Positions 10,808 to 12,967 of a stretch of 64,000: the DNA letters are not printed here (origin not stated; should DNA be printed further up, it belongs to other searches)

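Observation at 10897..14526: AT-rich two-gene module at the tmRNA 3' flank: B12-radical-SAM enzyme with a PqqD-like domain plus a large polytopic membrane protein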

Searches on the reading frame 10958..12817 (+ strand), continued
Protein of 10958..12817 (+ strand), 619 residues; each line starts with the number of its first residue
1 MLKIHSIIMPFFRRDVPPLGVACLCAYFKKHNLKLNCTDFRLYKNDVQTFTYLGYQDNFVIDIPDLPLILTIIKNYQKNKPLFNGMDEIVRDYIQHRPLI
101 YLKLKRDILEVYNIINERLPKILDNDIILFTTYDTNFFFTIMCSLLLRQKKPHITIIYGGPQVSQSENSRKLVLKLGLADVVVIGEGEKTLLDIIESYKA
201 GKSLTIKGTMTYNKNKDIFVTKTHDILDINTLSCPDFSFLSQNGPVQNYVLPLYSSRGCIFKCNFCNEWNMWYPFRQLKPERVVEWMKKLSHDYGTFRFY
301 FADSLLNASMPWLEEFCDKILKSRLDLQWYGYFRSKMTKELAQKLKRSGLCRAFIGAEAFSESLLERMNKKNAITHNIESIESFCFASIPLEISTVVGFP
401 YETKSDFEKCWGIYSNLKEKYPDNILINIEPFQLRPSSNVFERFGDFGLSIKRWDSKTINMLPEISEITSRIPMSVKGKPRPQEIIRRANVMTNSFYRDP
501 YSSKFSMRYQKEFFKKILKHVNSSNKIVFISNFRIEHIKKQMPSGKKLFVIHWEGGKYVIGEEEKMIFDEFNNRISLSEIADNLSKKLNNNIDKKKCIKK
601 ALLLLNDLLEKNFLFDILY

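Call 61: search_protein_families(library=ncbifam, proteins=[L001:1768-2808:-, L001:2805-3725:-, L001:3747-4547:-, L001:4806-5903:-, L001:5945-6166:-, L001:6168-6455:-, L001:6455-7870:-, L003:12270-14219:+, L003:14226-15404:+, L003:16267-17406:+], max_evalue=0.001)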
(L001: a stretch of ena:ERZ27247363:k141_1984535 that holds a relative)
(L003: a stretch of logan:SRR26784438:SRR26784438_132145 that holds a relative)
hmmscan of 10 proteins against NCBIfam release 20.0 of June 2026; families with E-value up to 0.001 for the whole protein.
L001:1768-2808:- (346 aa): 63 families (the best 25 are shown)
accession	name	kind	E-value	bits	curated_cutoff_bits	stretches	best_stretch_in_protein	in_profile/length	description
TIGR04055.1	rSAM_NirJ2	equivalog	4.9e-28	98.6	500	1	30-188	6-161/326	putative heme d1 biosynthesis radical SAM protein NirJ2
TIGR04545.1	rSAM_ahbD_hemeb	equivalog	1.6e-27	96.9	500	1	28-192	4-166/339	heme b synthase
TIGR04053.2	TIGR04053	equivalog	2e-26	93.1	395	1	21-194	5-179/366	TIGR04053 family radical SAM/SPASM domain-containing protein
TIGR04051.1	rSAM_NirJ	equivalog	8e-23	81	515.45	1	30-189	8-164/354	heme d1 biosynthesis radical SAM protein NirJ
TIGR02109.1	PQQ_syn_pqqE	equivalog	1.4e-22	80.2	381.35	1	23-187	6-168/358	pyrroloquinoline quinone biosynthesis protein PqqE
TIGR04054.1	rSAM_NirJ1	equivalog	4e-22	78.4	650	1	26-190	38-199/387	putative heme d1 biosynthesis radical SAM protein NirJ1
TIGR03962.1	mycofact_rSAM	equivalog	4.7e-22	78.6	265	1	22-334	10-327/339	mycofactocin radical SAM maturase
TIGR04546.1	rSAM_ahbC_deAc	equivalog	6e-22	78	650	1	11-190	26-202/390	12,18-didecarboxysiroheme deacetylase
NF045574.1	sacti_mat_StsB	exception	7.5e-19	67.9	625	1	26-317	98-391/466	StsB family radical SAM/SPASM domain sactipeptide maturase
TIGR04347.1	pseudo_SAM_Halo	equivalog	1.2e-18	67.6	525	1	27-193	41-204/390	TIGR04347 family pseudo-SAM/SPASM protein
TIGR04133.1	rSAM_w_lipo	hypoth_equivalog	2.6e-18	66.1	425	1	15-318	14-328/350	TIGR04133 family radical SAM/SPASM protein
TIGR02666.1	moaA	equivalog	4.2e-18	65.4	284.05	1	31-228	17-219/336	GTP 3',8-cyclase MoaA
NF047865.1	rSAM_PapB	equivalog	1.1e-17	64.3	340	1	31-334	10-330/330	PapB family radical SAM/SPASM ranthipeptide maturase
TIGR04250.1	SCM_rSAM_ScmE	equivalog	1.1e-17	64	400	1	23-193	2-171/358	SynChlorMet cassette radical SAM/SPASM protein ScmE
TIGR04251.1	SCM_rSAM_ScmF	equivalog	1.3e-17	64.2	400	1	27-193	7-174/353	SynChlorMet cassette radical SAM/SPASM protein ScmF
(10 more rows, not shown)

L001:2805-3725:- (306 aa): 1 family
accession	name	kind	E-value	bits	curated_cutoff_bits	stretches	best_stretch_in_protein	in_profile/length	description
TIGR04355.1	HprK_rel_B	hypoth_equivalog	0.00017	20.8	200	1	147-212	139-202/351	HprK-related kinase B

L001:3747-4547:- (266 aa): 29 families (the best 25 are shown)
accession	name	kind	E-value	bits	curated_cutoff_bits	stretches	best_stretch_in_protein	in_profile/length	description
TIGR04055.1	rSAM_NirJ2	equivalog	2.3e-16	60.2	500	1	1-244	58-313/326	putative heme d1 biosynthesis radical SAM protein NirJ2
TIGR04545.1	rSAM_ahbD_hemeb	equivalog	5.5e-15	55.6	500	1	1-110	59-168/339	heme b synthase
TIGR04303.1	GeoRSP_rSAM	equivalog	1.5e-11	44.5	400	1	1-109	61-169/325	GeoRSP system radical SAM/SPASM protein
TIGR04546.1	rSAM_ahbC_deAc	equivalog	1.5e-11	43.7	650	1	1-105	98-201/390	12,18-didecarboxysiroheme deacetylase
TIGR02668.1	moaA_archaeal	equivalog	1.7e-10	40.4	325.25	1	1-190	69-268/303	GTP 3',8-cyclase MoaA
TIGR04051.1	rSAM_NirJ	equivalog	2.3e-10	40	515.45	1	1-106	61-165/354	heme d1 biosynthesis radical SAM protein NirJ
NF045574.1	sacti_mat_StsB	exception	5.2e-10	38.8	625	1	1-111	154-263/466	StsB family radical SAM/SPASM domain sactipeptide maturase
TIGR04053.2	TIGR04053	equivalog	3.7e-09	36.3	395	1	1-110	69-179/366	TIGR04053 family radical SAM/SPASM domain-containing protein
TIGR04340.1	rSAM_ACGX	hypoth_equivalog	1.2e-08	34.5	400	1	168-255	252-339/341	radical SAM/SPASM domain protein, ACGX system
TIGR03962.1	mycofact_rSAM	equivalog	1.5e-08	34.2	265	1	1-253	70-331/339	mycofactocin radical SAM maturase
TIGR04133.1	rSAM_w_lipo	hypoth_equivalog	1.9e-08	33.6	425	1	1-233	86-328/350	TIGR04133 family radical SAM/SPASM protein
NF001199.0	PRK00164.2-1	equivalog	2.2e-08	33.6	231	1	1-190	71-270/308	GTP 3',8-cyclase MoaA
TIGR02666.1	moaA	equivalog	3.1e-08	33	284.05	1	1-115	72-191/336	GTP 3',8-cyclase MoaA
NF012164.0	AlbA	equivalog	8.2e-08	31.1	850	1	7-214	177-382/442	subtilosin maturase AlbA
TIGR04054.1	rSAM_NirJ1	equivalog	9e-08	31.1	650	1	1-105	95-198/387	putative heme d1 biosynthesis radical SAM protein NirJ1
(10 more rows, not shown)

L001:4806-5903:- (365 aa): 69 families (the best 25 are shown)
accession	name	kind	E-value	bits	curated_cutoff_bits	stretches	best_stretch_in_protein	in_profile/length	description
TIGR04545.1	rSAM_ahbD_hemeb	equivalog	4.5e-31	108.5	500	2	27-185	5-164/339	heme b synthase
TIGR04055.1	rSAM_NirJ2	equivalog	1.3e-30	107.1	500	1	29-335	7-316/326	putative heme d1 biosynthesis radical SAM protein NirJ2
TIGR04250.1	SCM_rSAM_ScmE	equivalog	1.1e-27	96.9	400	1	25-185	6-167/358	SynChlorMet cassette radical SAM/SPASM protein ScmE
TIGR02109.1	PQQ_syn_pqqE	equivalog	2.4e-27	95.8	381.35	1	20-180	5-166/358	pyrroloquinoline quinone biosynthesis protein PqqE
TIGR03962.1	mycofact_rSAM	equivalog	5.6e-27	94.8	265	1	25-186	15-176/339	mycofactocin radical SAM maturase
TIGR04051.1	rSAM_NirJ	equivalog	1.9e-25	89.6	515.45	1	27-182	7-162/354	heme d1 biosynthesis radical SAM protein NirJ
TIGR04053.2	TIGR04053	equivalog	6.2e-25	88.2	395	1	21-180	7-170/366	TIGR04053 family radical SAM/SPASM domain-containing protein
TIGR04546.1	rSAM_ahbC_deAc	equivalog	7.5e-25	87.5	650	1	27-179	44-196/390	12,18-didecarboxysiroheme deacetylase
TIGR02668.1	moaA_archaeal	equivalog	7e-22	77.8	325.25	1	26-183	14-173/303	GTP 3',8-cyclase MoaA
NF001199.0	PRK00164.2-1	equivalog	1.8e-21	76.6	231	1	26-182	16-174/308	GTP 3',8-cyclase MoaA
NF050035.1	rSAM_WgK_link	exception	2e-21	76.4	650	1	20-166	7-154/367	radical SAM/SPASM peptide maturase WgkB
TIGR04054.1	rSAM_NirJ1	equivalog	6.6e-20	71.1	650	1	28-182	42-196/387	putative heme d1 biosynthesis radical SAM protein NirJ1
TIGR02666.1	moaA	equivalog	9.8e-20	70.8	284.05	1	26-182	14-176/336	GTP 3',8-cyclase MoaA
TIGR03913.1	rad_SAM_trio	equivalog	4.5e-19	68.2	591.75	1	16-164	13-160/477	GDL motif peptide-associated radical SAM/SPASM maturase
TIGR04317.1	W_rSAM_matur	equivalog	1.9e-18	66.7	380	1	25-158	7-139/349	tungsten cofactor oxidoreductase radical SAM maturase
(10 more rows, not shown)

L001:5945-6166:- (73 aa): 0 families

L001:6168-6455:- (95 aa): 5 families
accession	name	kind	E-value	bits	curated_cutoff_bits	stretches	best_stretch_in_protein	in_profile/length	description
TIGR03859.1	PQQ_PqqD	equivalog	2.7e-08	33.6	46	1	37-92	26-80/81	pyrroloquinoline quinone biosynthesis peptide chaperone PqqD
TIGR04248.1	SCM_PqqD_rel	equivalog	5.3e-08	33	100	1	36-87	25-76/84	SynChlorMet cassette protein ScmD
NF033536.1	lasso_PqqD_Bac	exception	3.6e-06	27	80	1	5-92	5-86/88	lasso peptide biosynthesis PqqD family chaperone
NF002535.0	PRK02079.1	equivalog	3.1e-05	23.7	101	1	38-90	36-87/92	pyrroloquinoline quinone biosynthesis peptide chaperone PqqD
TIGR04302.1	geo_PqqD_fam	equivalog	7.5e-05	23.1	100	1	37-88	46-96/102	GeoRSP system PqqD family peptide chaperone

L001:6455-7870:- (471 aa): 6 families
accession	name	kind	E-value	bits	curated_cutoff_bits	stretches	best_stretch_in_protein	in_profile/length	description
TIGR02072.1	BioC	equivalog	6.1e-07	29.5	184.95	1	170-264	21-105/244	malonyl-ACP O-methyltransferase BioC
TIGR01934.1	MenG_MenH_UbiE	subfamily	1.8e-06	27.4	158.35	1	166-260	19-110/223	ubiquinone/menaquinone biosynthesis methyltransferase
NF001242.0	PRK00216.1-3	equivalog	7.3e-05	22.3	351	1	177-271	59-155/258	bifunctional demethylmenaquinone methyltransferase/2-methoxy-6-polyprenyl-1,4-benzoquinol methylase UbiE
NF045667.1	MTase_DVU1556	equivalog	0.0002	20.8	155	1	169-262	7-90/213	DVU_1556 family methyltransferase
NF008300.0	PRK11088.1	equivalog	0.00081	19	303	0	184-261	85-156/272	23S rRNA (guanine(745)-N(1))-methyltransferase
NF001244.0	PRK00216.1-5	equivalog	0.00095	18.5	216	0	174-260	36-122/236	bifunctional demethylmenaquinone methyltransferase/2-methoxy-6-polyprenyl-1,4-benzoquinol methylase UbiE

L003:12270-14219:+ (649 aa): 49 families (the best 25 are shown)
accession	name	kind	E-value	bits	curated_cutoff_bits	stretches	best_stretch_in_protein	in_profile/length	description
TIGR04545.1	rSAM_ahbD_hemeb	equivalog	1.4e-34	120.1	500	1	25-185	6-166/339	heme b synthase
TIGR04055.1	rSAM_NirJ2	equivalog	5.6e-31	108.3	500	2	26-184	7-164/326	putative heme d1 biosynthesis radical SAM protein NirJ2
TIGR03962.1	mycofact_rSAM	equivalog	3.7e-29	102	265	1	22-323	15-311/339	mycofactocin radical SAM maturase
TIGR04251.1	SCM_rSAM_ScmF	equivalog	7e-26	91.5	400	1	26-188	11-176/353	SynChlorMet cassette radical SAM/SPASM protein ScmF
TIGR04051.1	rSAM_NirJ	equivalog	3.3e-21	75.7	515.45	1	26-201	9-182/354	heme d1 biosynthesis radical SAM protein NirJ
TIGR04053.2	TIGR04053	equivalog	2.5e-20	73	395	1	25-183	14-175/366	TIGR04053 family radical SAM/SPASM domain-containing protein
TIGR04054.1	rSAM_NirJ1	equivalog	5.2e-20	71.4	650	1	25-198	42-213/387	putative heme d1 biosynthesis radical SAM protein NirJ1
TIGR04250.1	SCM_rSAM_ScmE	equivalog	4.3e-19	68.6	400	1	23-223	7-210/358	SynChlorMet cassette radical SAM/SPASM protein ScmE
TIGR04546.1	rSAM_ahbC_deAc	equivalog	5.5e-19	68.2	650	1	25-180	45-199/390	12,18-didecarboxysiroheme deacetylase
TIGR04347.1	pseudo_SAM_Halo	equivalog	4.3e-18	65.7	525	1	25-180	44-198/390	TIGR04347 family pseudo-SAM/SPASM protein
TIGR02109.1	PQQ_syn_pqqE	equivalog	3.9e-17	62.2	381.35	1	17-319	5-306/358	pyrroloquinoline quinone biosynthesis protein PqqE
TIGR02668.1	moaA_archaeal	equivalog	4.8e-17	61.9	325.25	1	22-183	13-175/303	GTP 3',8-cyclase MoaA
TIGR04103.1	rSAM_nif11_3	equivalog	1.4e-16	60.1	725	1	24-161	10-145/412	nif11-class peptide radical SAM maturase 3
NF045574.1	sacti_mat_StsB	exception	1.9e-16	60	625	1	26-184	103-259/466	StsB family radical SAM/SPASM domain sactipeptide maturase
TIGR03977.1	rSAM_pair_HxsC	equivalog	1.9e-16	59.8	267.9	1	25-185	31-195/292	His-Xaa-Ser system radical SAM maturase HxsC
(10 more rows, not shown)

L003:14226-15404:+ (392 aa): 62 families (the best 25 are shown)
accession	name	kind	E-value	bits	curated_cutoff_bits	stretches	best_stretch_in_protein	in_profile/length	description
TIGR04545.1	rSAM_ahbD_hemeb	equivalog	6.2e-28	98.2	500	1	30-192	4-162/339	heme b synthase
TIGR04055.1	rSAM_NirJ2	equivalog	1.9e-26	93.4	500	1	32-346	6-312/326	putative heme d1 biosynthesis radical SAM protein NirJ2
NF045574.1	sacti_mat_StsB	exception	2.5e-23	82.6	625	1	8-195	79-259/466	StsB family radical SAM/SPASM domain sactipeptide maturase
TIGR04546.1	rSAM_ahbC_deAc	equivalog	3.2e-22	78.9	650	1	31-185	44-193/390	12,18-didecarboxysiroheme deacetylase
TIGR04347.1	pseudo_SAM_Halo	equivalog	1.3e-21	77.3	525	1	31-188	43-195/390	TIGR04347 family pseudo-SAM/SPASM protein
TIGR03962.1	mycofact_rSAM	equivalog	3.8e-21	75.6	265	1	28-349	14-314/339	mycofactocin radical SAM maturase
TIGR04251.1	SCM_rSAM_ScmF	equivalog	3.3e-20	72.8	400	1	26-186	4-163/353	SynChlorMet cassette radical SAM/SPASM protein ScmF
TIGR02668.1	moaA_archaeal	equivalog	6.2e-20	71.4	325.25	1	26-290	10-271/303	GTP 3',8-cyclase MoaA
TIGR02666.1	moaA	equivalog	2e-19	69.7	284.05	1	27-192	11-180/336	GTP 3',8-cyclase MoaA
TIGR04250.1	SCM_rSAM_ScmE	equivalog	3.6e-19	68.9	400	1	28-187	5-160/358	SynChlorMet cassette radical SAM/SPASM protein ScmE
NF001199.0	PRK00164.2-1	equivalog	3.5e-18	65.8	231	1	27-286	13-269/308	GTP 3',8-cyclase MoaA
TIGR04053.2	TIGR04053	equivalog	1.7e-17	63.8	395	1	31-190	13-171/366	TIGR04053 family radical SAM/SPASM domain-containing protein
NF050035.1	rSAM_WgK_link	exception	1.9e-17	63.3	650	1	27-177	10-156/367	radical SAM/SPASM peptide maturase WgkB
TIGR02109.1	PQQ_syn_pqqE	equivalog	1.3e-16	60.6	381.35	1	28-190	9-167/358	pyrroloquinoline quinone biosynthesis protein PqqE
TIGR04133.1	rSAM_w_lipo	hypoth_equivalog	3e-16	59.3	425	1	25-336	23-328/350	TIGR04133 family radical SAM/SPASM protein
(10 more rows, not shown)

L003:16267-17406:+ (379 aa): 64 families (the best 25 are shown)
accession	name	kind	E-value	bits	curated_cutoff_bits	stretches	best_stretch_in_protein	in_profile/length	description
TIGR04545.1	rSAM_ahbD_hemeb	equivalog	5.1e-31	108.3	500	1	31-348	4-327/339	heme b synthase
TIGR04053.2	TIGR04053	equivalog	2.1e-27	96.4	395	2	30-195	11-176/366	TIGR04053 family radical SAM/SPASM domain-containing protein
TIGR04546.1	rSAM_ahbC_deAc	equivalog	8e-27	94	650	1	29-212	41-217/390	12,18-didecarboxysiroheme deacetylase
TIGR04051.1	rSAM_NirJ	equivalog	2.7e-26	92.4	515.45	1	32-218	7-186/354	heme d1 biosynthesis radical SAM protein NirJ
TIGR04347.1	pseudo_SAM_Halo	equivalog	6.7e-26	91.5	525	1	29-215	40-219/390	TIGR04347 family pseudo-SAM/SPASM protein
TIGR04054.1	rSAM_NirJ1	equivalog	9.4e-26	90.3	650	1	29-202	38-207/387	putative heme d1 biosynthesis radical SAM protein NirJ1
TIGR04251.1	SCM_rSAM_ScmF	equivalog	3e-24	86.1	400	1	27-363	6-345/353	SynChlorMet cassette radical SAM/SPASM protein ScmF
TIGR03962.1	mycofact_rSAM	equivalog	3.9e-22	78.9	265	1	28-352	13-327/339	mycofactocin radical SAM maturase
NF045574.1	sacti_mat_StsB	exception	1.6e-21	76.7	625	1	27-194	96-258/466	StsB family radical SAM/SPASM domain sactipeptide maturase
TIGR02668.1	moaA_archaeal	equivalog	3.2e-21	75.6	325.25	1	28-200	11-181/303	GTP 3',8-cyclase MoaA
TIGR04250.1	SCM_rSAM_ScmE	equivalog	5e-21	75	400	1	31-191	7-164/358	SynChlorMet cassette radical SAM/SPASM protein ScmE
TIGR04340.1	rSAM_ACGX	hypoth_equivalog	4.7e-20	72.1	400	1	29-348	5-329/341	radical SAM/SPASM domain protein, ACGX system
TIGR04133.1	rSAM_w_lipo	hypoth_equivalog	5.4e-20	71.6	425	1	21-343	18-335/350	TIGR04133 family radical SAM/SPASM protein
TIGR04055.1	rSAM_NirJ2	equivalog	6.8e-20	71.8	500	1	33-348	6-314/326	putative heme d1 biosynthesis radical SAM protein NirJ2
TIGR02109.1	PQQ_syn_pqqE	equivalog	1.5e-19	70.1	381.35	1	29-332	9-305/358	pyrroloquinoline quinone biosynthesis protein PqqE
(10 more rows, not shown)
